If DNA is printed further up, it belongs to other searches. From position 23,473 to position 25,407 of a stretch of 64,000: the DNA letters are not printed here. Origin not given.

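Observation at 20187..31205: Complete-looking Epd/Tad-like type IV pilus locus with six pilin-like genes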

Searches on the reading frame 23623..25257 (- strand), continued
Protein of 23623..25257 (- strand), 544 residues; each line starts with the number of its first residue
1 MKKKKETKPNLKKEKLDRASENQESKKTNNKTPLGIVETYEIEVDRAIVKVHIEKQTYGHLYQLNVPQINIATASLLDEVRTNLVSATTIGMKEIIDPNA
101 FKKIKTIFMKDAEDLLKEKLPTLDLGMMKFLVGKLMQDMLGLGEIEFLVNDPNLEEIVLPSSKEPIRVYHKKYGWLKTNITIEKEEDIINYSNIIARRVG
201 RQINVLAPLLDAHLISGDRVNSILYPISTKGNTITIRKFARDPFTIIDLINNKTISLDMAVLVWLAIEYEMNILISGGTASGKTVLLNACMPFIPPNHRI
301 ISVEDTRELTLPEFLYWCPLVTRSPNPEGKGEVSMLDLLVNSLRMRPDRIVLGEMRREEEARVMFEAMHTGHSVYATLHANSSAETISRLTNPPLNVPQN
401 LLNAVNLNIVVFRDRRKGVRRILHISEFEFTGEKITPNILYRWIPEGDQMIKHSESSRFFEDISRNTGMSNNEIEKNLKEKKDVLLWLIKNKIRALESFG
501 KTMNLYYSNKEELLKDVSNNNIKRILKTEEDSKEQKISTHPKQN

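Call 57: search_protein_representatives(protein=window:23623-25257:-)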
Query: 544 residues. Proteins with E-value up to 0.001 (for the whole library): 26877; up to 1e-10: 10010; up to 1e-30: 2504. The best 150 are listed.
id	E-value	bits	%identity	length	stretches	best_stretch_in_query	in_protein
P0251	3.0e-225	764.9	69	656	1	34-526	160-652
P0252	1.7e-185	633.7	66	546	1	2-425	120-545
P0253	7.2e-184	628.3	38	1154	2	32-535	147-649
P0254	4.5e-174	596.0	56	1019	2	37-306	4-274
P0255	6.7e-174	595.5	55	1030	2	281-524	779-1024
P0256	5.0e-161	553.0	53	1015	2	36-306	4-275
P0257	2.0e-156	537.8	50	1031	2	277-520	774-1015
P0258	9.8e-156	535.5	48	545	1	6-520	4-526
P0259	1.5e-152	525.0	50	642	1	13-517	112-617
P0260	1.1e-151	522.2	48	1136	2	273-517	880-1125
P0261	1.8e-151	521.4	50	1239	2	265-517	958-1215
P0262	8.3e-151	519.3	52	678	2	39-306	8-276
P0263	7.8e-150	516.1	50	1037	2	36-335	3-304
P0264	1.7e-149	514.9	49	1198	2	266-517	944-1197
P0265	6.1e-147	506.5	50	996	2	38-306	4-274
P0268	3.2e-139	481.0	49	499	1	62-527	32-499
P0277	1.9e-136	471.9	45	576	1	37-540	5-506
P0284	5.0e-132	457.3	46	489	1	39-514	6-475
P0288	4.1e-130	451.0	47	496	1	34-519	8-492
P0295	2.7e-127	441.7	44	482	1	62-512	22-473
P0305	6.9e-117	407.4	42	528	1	36-516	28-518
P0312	3.4e-111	388.6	42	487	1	37-516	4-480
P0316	1.4e-109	383.3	40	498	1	36-525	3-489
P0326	9.2e-101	354.2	36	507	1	35-531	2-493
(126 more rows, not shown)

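Call 58: list_cluster_members(proteins=[P0258, P0268, P0277, P0284, P0288, P0295, P0305, P0312, P0316, P0326])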
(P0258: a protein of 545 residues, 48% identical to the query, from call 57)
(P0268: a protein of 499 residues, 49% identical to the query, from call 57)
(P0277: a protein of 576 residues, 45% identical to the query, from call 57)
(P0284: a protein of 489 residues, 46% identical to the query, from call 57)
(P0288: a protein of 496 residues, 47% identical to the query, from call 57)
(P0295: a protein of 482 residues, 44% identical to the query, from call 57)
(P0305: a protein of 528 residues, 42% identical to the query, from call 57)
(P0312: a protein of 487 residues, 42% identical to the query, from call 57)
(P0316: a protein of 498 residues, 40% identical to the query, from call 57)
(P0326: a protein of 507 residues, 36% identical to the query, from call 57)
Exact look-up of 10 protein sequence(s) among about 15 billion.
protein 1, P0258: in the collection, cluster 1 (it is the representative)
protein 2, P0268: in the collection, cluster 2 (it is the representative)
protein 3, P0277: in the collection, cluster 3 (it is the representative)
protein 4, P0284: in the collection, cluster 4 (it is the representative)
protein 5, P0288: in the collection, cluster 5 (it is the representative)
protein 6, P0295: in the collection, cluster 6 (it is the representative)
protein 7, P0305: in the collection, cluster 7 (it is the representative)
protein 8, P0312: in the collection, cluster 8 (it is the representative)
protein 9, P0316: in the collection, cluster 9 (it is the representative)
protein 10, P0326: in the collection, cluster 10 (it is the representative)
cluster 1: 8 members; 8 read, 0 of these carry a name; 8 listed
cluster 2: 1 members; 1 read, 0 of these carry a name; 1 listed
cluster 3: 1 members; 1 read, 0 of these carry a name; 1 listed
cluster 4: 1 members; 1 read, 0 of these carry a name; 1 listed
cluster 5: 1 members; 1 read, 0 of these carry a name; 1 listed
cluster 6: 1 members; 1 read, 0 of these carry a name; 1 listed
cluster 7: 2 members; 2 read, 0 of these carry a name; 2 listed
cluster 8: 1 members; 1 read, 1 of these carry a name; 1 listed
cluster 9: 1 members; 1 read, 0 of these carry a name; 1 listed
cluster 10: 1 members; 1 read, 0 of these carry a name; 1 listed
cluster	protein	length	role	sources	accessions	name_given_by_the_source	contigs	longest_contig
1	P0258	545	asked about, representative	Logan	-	-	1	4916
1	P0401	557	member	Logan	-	-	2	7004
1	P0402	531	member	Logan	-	-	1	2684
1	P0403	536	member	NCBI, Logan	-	-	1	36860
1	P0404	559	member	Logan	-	-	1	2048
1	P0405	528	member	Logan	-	-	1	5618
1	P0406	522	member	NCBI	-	-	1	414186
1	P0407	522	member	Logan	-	-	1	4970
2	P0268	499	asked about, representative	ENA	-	-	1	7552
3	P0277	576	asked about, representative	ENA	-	-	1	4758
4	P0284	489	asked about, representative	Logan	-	-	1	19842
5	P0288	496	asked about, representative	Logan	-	-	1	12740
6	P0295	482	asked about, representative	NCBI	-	-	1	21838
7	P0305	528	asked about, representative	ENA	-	-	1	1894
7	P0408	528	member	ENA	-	-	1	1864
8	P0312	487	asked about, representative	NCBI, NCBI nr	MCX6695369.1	MAG: ATPase, T2SS/T4P/T4SS family [Candidatus Altiarchaeota archaeon] | ATPase, T2SS/T4P/T4SS family [Candidatus Altiarchaeota archaeon]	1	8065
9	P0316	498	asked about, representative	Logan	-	-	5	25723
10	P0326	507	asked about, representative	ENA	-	-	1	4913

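Call 86: search_solved_structures(query=window:23623-25257:-, max_evalue=1e-20, show_alignments=5)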
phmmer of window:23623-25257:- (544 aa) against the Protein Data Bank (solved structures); distinct sequences matched with E-value up to 1e-20: 8.
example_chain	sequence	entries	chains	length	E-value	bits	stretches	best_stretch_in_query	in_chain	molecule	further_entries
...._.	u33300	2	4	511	8.7e-67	228.8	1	106-512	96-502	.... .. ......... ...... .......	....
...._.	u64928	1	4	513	1.8e-59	204.7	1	115-441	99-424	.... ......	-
4ihq_A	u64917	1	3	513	1.1e-58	202.1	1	115-441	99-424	FlaI ATPase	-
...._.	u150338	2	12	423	4.7e-50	173.6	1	115-440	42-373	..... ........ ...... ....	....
8rjf_A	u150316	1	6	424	4.8e-50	173.6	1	115-440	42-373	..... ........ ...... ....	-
9e24_A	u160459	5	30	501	6.4e-50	173.2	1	114-440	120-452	CpaF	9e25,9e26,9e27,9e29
6bge_A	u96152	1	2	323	7.1e-23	84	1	204-394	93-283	VirB11-like protein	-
1g6o_A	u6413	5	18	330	7.5e-23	83.9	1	204-394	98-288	CAG-ALPHA | virB11 homolog | Cag-alfa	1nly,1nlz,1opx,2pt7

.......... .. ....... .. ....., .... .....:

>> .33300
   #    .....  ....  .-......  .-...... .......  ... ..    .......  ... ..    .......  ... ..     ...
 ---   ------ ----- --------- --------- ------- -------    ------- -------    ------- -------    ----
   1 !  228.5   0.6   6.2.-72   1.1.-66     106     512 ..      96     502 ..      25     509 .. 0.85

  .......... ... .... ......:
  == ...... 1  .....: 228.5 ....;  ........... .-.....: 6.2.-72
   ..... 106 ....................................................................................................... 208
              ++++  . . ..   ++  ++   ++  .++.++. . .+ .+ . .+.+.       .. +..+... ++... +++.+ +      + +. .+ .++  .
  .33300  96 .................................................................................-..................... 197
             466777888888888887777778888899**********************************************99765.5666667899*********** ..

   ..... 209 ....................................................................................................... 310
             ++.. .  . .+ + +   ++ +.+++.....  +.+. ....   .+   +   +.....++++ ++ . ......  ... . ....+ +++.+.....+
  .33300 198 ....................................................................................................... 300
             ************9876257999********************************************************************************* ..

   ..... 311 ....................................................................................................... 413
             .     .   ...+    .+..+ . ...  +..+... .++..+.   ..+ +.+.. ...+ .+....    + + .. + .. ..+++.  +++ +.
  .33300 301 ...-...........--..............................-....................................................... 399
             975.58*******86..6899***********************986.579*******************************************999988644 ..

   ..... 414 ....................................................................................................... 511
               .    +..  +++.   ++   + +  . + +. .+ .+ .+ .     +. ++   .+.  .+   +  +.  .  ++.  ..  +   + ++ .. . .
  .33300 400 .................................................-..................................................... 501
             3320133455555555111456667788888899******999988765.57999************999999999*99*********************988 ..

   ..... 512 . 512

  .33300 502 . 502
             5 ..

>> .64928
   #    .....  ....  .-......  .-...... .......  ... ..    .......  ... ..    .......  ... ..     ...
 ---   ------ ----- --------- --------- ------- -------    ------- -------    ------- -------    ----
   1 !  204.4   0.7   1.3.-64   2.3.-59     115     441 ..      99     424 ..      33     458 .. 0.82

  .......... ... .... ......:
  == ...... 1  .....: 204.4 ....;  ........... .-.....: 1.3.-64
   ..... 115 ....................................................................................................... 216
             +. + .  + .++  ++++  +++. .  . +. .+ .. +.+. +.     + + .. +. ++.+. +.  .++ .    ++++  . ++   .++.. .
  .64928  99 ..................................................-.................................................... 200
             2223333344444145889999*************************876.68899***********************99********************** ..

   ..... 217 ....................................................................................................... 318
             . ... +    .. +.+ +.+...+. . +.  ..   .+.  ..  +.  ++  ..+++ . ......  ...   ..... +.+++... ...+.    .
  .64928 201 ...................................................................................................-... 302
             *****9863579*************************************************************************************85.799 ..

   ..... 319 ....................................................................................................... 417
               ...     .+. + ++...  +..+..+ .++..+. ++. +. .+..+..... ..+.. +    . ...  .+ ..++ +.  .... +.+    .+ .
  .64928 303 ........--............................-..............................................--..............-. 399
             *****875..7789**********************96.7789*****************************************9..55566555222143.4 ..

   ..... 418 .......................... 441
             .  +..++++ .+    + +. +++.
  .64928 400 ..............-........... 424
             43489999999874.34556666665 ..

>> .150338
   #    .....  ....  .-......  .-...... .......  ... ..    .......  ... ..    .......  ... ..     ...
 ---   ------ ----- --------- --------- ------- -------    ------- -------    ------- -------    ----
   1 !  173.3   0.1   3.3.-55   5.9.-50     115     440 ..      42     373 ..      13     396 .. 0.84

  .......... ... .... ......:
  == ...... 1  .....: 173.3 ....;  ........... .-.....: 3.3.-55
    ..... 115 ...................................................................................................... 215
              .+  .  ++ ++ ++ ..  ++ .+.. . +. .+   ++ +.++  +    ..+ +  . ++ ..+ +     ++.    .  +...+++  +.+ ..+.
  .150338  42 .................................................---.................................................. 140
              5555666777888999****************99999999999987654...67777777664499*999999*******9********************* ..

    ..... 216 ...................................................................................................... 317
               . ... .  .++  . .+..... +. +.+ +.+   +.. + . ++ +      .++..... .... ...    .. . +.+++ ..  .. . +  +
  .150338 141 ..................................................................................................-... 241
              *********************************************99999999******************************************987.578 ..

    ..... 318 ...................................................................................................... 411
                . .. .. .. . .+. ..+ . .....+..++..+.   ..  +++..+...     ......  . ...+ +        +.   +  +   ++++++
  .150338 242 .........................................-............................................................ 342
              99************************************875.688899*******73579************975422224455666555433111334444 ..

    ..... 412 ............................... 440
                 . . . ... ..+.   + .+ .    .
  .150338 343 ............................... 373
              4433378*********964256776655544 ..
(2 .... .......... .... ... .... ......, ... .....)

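Call 90: search_protein_families(library=pfam, proteins=[P0254, P0260, P0253], max_evalue=0.001)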
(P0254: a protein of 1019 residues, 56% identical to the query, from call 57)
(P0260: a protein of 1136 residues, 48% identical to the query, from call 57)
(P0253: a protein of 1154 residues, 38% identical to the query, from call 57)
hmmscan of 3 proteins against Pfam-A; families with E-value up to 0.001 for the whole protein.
P0254 (1019 aa): 3 families
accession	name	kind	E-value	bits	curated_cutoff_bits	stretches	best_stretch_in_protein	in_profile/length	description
PF00437.27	T2SSE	-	5.6e-30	104.7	24.9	2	816-884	189-257/370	Type II/IV secretion system protein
PF14890.11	Intein_splicing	-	5.8e-25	88.3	35.8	1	313-797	13-155/155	Intein splicing domain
PF14528.11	LAGLIDADG_3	-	1.6e-10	41.5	22.5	1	587-642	3-64/82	LAGLIDADG-like domain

P0260 (1136 aa): 6 families
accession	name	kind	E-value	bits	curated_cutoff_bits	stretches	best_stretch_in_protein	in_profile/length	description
PF00437.27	T2SSE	-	2.7e-32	112.3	24.9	2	891-1018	156-273/370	Type II/IV secretion system protein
PF14528.11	LAGLIDADG_3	-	1.5e-23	83.3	22.5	1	530-603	5-82/82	LAGLIDADG-like domain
PF14890.11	Intein_splicing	-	2.4e-22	79.9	35.8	1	277-890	10-155/155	Intein splicing domain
PF01381.28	HTH_3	-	2.4e-11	43.9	23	1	643-682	10-49/55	Helix-turn-helix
PF13560.12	HTH_31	-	2.3e-07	31.4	27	1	634-689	6-62/64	Helix-turn-helix domain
PF14527.11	LAGLIDADG_WhiA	-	0.00048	20.6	23.2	0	529-581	2-56/93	WhiA LAGLIDADG-like domain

P0253 (1154 aa): 12 families
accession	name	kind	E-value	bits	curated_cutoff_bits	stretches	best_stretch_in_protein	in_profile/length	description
PF00437.27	T2SSE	-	1.2e-92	310.9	24.9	2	766-1039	7-277/370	Type II/IV secretion system protein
PF01580.24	FtsK_SpoIIIE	-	4.1e-08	33.4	24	0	896-916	39-59/221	FtsK/SpoIIIE family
PF13245.12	AAA_19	-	8.4e-08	32.9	25.1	0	894-924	9-39/134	AAA domain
PF13191.12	AAA_16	-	4.5e-07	30.9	32.6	0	896-943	24-70/167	AAA ATPase domain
PF00005.33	ABC_tran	-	5.2e-07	30.8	25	0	899-932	14-47/137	ABC transporter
PF06414.18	Zeta_toxin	-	1.1e-06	28.7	22.3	0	385-414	15-45/199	Zeta toxin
PF23989.1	PilB3_C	-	7.2e-06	26.5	27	0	586-632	21-67/83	PilB3-like, C-terminal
PF13555.12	AAA_29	-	1.1e-05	25.6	27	0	886-914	9-40/61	P-loop containing region of AAA domain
PF13401.12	AAA_22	-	1.3e-05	26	27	0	388-443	7-64/130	AAA domain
PF25199.1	nSTAND_NTPase5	-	4.7e-05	23.7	34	0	895-942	40-89/145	Novel STAND NTPase 5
PF13964.12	Kelch_6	-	0.00076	19.8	25.3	0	899-931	14-45/50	Kelch motif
PF01078.27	Mg_chelatase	-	0.00093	19.1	20.3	0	897-931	23-57/207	Magnesium chelatase, subunit ChlI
